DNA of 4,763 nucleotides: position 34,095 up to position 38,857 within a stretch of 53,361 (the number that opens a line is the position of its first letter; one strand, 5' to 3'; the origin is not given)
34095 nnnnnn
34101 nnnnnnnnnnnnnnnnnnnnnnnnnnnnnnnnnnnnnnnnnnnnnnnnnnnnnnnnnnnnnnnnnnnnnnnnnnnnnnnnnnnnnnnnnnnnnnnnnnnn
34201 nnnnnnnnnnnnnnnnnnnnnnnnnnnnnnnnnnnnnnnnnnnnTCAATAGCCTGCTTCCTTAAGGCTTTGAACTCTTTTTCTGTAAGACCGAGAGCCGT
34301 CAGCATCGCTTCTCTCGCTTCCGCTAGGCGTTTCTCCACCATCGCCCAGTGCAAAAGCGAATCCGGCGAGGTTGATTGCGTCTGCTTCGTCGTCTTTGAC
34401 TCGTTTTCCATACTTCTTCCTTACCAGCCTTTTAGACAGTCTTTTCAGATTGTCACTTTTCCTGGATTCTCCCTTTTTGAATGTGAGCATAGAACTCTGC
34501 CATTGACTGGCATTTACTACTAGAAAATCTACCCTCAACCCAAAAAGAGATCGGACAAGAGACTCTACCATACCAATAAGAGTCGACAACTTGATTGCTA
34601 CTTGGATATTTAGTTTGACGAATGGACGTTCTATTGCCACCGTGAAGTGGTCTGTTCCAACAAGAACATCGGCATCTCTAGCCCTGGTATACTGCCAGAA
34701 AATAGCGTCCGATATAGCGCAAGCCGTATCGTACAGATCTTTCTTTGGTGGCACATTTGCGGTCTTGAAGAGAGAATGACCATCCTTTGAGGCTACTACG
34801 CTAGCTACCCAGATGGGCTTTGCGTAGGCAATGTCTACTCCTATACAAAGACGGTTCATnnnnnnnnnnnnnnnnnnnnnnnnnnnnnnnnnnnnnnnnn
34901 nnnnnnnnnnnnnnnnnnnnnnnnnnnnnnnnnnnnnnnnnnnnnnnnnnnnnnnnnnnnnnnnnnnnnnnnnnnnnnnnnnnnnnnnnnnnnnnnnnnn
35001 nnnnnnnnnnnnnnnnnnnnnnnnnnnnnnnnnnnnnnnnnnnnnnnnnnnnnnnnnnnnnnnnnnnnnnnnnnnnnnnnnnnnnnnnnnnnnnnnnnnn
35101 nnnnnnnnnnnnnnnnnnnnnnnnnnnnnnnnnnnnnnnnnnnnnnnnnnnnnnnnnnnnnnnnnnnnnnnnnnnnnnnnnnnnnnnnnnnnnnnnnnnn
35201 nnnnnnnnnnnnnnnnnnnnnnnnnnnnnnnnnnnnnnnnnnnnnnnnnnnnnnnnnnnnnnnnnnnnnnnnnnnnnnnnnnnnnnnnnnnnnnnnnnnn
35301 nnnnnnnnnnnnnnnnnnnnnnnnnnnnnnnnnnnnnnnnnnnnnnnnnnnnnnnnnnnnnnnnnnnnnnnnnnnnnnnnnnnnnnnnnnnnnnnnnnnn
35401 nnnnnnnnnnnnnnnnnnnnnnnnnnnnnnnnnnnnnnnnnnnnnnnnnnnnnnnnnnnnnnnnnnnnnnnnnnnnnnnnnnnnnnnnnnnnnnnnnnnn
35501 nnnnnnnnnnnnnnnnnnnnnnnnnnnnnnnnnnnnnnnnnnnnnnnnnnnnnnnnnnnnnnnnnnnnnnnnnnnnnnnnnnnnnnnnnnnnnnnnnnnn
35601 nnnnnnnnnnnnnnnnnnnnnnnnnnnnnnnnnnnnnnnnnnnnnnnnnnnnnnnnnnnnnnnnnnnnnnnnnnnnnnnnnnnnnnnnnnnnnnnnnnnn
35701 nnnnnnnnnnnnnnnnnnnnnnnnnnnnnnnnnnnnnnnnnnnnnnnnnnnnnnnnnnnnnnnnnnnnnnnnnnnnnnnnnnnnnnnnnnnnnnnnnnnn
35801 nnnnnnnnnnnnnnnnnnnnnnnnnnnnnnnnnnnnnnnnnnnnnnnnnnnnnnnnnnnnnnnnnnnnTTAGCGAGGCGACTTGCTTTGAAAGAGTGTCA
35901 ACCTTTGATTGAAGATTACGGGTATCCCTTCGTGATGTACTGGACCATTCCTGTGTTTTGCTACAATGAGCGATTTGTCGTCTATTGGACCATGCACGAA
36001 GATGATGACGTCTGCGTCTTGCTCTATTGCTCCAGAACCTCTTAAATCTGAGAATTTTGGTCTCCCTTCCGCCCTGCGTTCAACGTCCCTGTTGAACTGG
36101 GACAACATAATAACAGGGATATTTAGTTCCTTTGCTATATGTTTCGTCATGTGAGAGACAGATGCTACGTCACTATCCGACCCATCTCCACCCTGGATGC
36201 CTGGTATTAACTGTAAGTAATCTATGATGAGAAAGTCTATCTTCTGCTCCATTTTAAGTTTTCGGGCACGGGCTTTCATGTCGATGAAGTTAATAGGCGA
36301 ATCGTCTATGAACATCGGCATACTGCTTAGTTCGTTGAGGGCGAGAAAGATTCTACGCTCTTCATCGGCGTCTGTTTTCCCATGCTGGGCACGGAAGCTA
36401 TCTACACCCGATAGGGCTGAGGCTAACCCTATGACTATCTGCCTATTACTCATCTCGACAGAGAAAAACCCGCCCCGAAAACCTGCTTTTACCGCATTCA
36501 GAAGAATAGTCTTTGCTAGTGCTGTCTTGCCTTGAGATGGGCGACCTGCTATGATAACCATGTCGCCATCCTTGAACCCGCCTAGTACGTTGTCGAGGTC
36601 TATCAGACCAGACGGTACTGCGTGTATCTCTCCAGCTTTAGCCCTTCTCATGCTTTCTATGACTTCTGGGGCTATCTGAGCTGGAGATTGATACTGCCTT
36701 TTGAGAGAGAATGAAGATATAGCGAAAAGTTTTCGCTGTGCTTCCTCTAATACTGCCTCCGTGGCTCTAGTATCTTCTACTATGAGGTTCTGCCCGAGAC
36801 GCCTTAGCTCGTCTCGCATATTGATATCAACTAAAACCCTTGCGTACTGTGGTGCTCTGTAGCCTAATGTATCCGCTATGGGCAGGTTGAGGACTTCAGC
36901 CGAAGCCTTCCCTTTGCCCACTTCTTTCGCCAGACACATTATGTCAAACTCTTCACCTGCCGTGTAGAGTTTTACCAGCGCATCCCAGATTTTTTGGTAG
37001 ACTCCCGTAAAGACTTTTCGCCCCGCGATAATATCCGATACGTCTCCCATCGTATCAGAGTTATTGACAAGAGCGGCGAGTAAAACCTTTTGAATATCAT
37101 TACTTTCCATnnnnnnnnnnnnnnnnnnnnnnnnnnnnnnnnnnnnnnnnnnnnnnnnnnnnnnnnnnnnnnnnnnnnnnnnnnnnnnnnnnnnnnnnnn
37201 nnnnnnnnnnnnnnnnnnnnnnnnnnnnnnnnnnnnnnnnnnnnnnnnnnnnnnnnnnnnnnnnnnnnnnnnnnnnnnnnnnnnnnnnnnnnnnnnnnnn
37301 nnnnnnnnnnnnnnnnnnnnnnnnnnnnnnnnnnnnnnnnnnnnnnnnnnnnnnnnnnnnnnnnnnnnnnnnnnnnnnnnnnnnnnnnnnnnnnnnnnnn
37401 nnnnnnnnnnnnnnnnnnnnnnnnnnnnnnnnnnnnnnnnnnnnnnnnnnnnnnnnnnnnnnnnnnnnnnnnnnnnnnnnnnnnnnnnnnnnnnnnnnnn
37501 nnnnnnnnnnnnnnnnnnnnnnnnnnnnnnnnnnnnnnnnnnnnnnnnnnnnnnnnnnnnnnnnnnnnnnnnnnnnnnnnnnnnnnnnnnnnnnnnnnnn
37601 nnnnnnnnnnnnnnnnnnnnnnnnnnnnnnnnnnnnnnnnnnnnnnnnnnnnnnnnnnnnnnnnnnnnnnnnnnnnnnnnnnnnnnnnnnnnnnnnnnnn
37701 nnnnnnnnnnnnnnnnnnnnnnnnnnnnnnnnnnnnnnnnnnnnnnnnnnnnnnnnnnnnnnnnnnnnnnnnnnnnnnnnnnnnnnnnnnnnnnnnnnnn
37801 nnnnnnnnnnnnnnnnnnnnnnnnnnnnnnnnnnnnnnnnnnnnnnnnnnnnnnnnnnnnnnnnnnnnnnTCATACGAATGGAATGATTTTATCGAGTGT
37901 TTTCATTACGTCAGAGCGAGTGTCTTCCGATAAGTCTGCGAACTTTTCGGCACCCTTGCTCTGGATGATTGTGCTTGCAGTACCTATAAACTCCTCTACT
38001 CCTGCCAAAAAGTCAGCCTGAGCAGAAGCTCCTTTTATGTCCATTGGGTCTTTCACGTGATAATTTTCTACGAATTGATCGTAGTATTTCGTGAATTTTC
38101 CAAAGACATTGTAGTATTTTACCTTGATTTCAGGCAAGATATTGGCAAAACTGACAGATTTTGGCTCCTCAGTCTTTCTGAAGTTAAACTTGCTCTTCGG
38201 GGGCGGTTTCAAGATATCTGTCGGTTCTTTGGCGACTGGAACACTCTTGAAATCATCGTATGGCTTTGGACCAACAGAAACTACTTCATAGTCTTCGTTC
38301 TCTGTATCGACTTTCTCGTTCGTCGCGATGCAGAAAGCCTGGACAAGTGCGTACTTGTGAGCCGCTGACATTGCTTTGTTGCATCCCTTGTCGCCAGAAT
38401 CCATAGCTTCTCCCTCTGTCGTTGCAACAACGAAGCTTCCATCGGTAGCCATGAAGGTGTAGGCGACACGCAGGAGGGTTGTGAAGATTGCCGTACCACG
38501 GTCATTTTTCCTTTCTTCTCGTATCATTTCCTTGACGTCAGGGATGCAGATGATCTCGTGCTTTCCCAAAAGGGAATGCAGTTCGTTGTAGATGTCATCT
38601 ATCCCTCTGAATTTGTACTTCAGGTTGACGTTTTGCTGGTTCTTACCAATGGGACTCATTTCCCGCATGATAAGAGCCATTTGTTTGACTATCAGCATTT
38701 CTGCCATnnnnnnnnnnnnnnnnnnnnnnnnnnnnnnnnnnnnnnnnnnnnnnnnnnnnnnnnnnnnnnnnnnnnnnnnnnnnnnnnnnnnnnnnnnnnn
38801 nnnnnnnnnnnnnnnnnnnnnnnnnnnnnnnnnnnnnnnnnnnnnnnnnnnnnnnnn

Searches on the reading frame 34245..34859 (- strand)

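Call 44: search_protein_families(library=pfam, proteins=[window:34245-34859:-], max_evalue=0.01)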
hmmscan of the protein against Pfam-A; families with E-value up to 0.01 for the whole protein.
window:34245-34859:- (204 aa): 1 family
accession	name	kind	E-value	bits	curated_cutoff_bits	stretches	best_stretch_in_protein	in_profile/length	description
PF07066.17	DUF3882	-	0.0012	19.2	22.1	1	70-164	66-156/162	Lactococcus phage M3 protein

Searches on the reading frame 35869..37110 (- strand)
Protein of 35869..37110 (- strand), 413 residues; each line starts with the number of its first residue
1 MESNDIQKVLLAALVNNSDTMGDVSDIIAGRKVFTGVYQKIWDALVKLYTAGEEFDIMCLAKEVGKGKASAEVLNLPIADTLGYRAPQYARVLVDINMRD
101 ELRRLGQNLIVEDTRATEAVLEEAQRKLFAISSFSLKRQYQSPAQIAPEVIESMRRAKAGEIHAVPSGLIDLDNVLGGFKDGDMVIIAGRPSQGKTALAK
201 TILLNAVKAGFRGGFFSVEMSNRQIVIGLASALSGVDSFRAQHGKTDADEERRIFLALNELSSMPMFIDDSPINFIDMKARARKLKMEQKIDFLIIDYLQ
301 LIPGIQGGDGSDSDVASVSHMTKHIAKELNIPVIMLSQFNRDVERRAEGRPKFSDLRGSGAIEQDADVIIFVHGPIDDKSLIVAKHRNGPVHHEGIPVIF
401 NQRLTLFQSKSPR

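Call 13: search_protein_families(library=phrogs, proteins=[window:35869-37110:-], max_evalue=0.001)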
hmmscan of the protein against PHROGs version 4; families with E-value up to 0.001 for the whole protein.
window:35869-37110:- (413 aa): 7 families
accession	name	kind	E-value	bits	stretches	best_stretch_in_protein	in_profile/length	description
phrog_19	-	DNA, RNA and nucleotide metabolism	4.4e-63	215.1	1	2-402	159-576/621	DnaB-like replicative helicase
phrog_243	-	DNA, RNA and nucleotide metabolism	1.2e-35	123.8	1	156-393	11-248/273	DnaB-like replicative helicase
phrog_239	-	DNA, RNA and nucleotide metabolism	9.5e-28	98.6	1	153-393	326-580/801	DNA primase/helicase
phrog_11530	-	unknown function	2.6e-25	90.3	1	267-372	7-113/184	-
phrog_5482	-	unknown function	1.7e-10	41.2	1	178-375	48-249/341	-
phrog_97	-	other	1.4e-05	25.5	1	161-254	46-139/506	UvsX-like recombinase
phrog_23150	-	unknown function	2.3e-05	25.1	1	23-202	27-214/217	-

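Call 14: search_protein_families(library=pfam, proteins=[window:35869-37110:-], max_evalue=0.001)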
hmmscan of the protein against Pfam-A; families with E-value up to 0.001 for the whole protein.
window:35869-37110:- (413 aa): 6 families
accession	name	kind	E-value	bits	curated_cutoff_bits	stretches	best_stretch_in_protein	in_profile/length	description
PF03796.21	DnaB_C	-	2.7e-69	233.8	27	1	165-408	2-254/255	DnaB-like helicase C terminal domain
PF13481.12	AAA_25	-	1.1e-07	32.2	27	1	175-341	25-192/195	AAA domain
PF06745.19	ATPase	-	1.6e-07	31.4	26.6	1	165-231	1-69/231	KaiC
PF00772.26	DnaB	-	1e-06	29.2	23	1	3-71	5-73/103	DnaB-like helicase N terminal domain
PF20720.3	nSTAND3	-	0.00083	19.5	27.2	0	182-212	17-47/155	Novel STAND NTPase 3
PF00154.27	RecA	-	0.00084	19.3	27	0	156-220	24-90/262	recA bacterial DNA recombination protein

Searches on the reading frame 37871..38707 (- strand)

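Call 13: search_protein_families(library=phrogs, proteins=[window:37871-38707:-], max_evalue=0.001)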
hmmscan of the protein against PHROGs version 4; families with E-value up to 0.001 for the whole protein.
window:37871-38707:- (278 aa): 3 families
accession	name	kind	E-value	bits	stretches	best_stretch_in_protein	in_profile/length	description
phrog_155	-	DNA, RNA and nucleotide metabolism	1.6e-27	97.9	1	1-138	63-195/308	Erf-like ssDNA annealing protein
phrog_21649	-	unknown function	2.6e-24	87.1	1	10-148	46-181/351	-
phrog_34331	-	unknown function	2.6e-19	70.8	1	29-133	50-155/239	-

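Call 14: search_protein_families(library=pfam, proteins=[window:37871-38707:-], max_evalue=0.001)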
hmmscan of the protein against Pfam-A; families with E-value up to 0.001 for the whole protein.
window:37871-38707:- (278 aa): 1 family
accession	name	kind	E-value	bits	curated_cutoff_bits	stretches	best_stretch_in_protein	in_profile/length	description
PF04404.17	ERF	-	1.3e-20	74.3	25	1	7-137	2-126/153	ERF superfamily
